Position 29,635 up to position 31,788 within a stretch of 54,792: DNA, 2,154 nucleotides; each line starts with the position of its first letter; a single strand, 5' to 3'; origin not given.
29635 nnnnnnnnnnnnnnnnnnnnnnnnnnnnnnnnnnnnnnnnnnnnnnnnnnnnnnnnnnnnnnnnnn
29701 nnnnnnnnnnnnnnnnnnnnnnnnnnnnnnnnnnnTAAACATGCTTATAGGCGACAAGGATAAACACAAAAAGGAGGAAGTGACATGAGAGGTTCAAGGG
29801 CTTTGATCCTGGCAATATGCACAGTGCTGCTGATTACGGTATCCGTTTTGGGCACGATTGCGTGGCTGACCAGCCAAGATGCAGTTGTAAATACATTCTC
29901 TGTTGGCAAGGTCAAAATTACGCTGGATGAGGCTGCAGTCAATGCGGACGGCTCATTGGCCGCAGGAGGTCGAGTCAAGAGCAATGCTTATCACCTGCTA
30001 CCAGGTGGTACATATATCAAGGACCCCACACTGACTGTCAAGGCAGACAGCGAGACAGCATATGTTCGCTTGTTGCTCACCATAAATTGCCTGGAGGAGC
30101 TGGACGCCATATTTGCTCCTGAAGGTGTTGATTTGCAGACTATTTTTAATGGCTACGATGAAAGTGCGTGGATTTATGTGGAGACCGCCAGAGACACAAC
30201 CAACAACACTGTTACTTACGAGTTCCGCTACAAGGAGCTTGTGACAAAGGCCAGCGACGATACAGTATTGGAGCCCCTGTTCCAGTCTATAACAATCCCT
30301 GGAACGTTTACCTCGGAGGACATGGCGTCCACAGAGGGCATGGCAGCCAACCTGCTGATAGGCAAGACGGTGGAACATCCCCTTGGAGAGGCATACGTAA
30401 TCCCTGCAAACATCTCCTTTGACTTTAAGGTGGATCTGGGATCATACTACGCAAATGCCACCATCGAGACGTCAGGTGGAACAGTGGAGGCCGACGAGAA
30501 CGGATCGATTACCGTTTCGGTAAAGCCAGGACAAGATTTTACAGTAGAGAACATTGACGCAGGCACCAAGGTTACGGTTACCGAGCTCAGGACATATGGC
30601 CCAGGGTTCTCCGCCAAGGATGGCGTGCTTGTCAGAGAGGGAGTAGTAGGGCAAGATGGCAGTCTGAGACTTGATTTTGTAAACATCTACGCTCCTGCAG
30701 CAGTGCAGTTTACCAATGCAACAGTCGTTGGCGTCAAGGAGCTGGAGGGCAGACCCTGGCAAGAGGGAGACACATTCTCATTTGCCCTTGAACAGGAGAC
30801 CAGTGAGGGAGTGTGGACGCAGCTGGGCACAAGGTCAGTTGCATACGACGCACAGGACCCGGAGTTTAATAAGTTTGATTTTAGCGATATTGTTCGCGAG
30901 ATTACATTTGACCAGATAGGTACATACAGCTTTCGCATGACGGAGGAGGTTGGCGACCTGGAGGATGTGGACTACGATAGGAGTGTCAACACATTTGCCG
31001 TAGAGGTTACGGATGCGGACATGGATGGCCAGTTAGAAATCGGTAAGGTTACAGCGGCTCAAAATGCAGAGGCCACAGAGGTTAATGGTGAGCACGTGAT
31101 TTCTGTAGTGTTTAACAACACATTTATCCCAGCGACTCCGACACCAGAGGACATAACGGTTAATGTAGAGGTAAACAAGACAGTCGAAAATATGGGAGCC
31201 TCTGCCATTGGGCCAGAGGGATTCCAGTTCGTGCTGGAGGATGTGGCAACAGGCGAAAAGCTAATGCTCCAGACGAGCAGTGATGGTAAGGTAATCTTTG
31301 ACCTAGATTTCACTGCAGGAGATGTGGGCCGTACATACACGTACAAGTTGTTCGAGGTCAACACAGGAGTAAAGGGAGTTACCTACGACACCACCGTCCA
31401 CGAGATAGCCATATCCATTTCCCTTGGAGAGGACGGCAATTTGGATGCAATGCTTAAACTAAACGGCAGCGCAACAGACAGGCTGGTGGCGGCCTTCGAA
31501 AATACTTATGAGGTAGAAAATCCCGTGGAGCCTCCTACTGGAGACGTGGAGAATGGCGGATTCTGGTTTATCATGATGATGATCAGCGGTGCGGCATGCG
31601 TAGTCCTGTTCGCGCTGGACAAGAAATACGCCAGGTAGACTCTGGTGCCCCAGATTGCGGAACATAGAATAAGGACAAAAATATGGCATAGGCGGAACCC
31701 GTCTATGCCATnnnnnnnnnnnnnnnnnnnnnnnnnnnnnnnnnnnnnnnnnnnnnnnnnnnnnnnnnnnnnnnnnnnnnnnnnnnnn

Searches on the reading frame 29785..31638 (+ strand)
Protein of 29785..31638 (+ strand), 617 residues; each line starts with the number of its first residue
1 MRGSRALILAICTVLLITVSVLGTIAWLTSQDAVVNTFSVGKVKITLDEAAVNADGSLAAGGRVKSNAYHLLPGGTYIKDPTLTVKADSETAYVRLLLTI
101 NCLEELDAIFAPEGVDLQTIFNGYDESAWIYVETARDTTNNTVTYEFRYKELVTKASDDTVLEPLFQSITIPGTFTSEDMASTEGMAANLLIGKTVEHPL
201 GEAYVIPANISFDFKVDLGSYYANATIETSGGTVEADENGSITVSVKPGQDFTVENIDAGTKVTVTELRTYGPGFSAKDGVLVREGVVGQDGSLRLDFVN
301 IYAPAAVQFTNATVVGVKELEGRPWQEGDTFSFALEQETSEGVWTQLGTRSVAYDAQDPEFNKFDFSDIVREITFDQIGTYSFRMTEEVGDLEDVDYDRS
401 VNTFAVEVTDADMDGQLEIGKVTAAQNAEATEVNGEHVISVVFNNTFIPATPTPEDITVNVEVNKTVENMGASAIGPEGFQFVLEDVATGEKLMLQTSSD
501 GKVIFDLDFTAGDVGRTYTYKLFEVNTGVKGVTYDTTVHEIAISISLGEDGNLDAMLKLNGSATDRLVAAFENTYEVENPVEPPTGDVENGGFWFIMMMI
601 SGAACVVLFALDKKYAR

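Call 72: search_protein_families(library=pfam, proteins=[window:29785-31638:+], max_evalue=0.00001)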
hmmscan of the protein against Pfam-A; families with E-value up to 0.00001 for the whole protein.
window:29785-31638:+ (617 aa): 2 families
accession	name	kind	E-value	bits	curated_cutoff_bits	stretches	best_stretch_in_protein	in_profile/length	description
PF12892.13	FctA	-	5.9e-21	75.9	22.1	2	316-446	3-118/120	Spy0128-like isopeptide containing domain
PF24547.1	DUF7601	-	1.2e-08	35.9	27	1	189-301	2-115/116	Domain of unknown function (DUF7601)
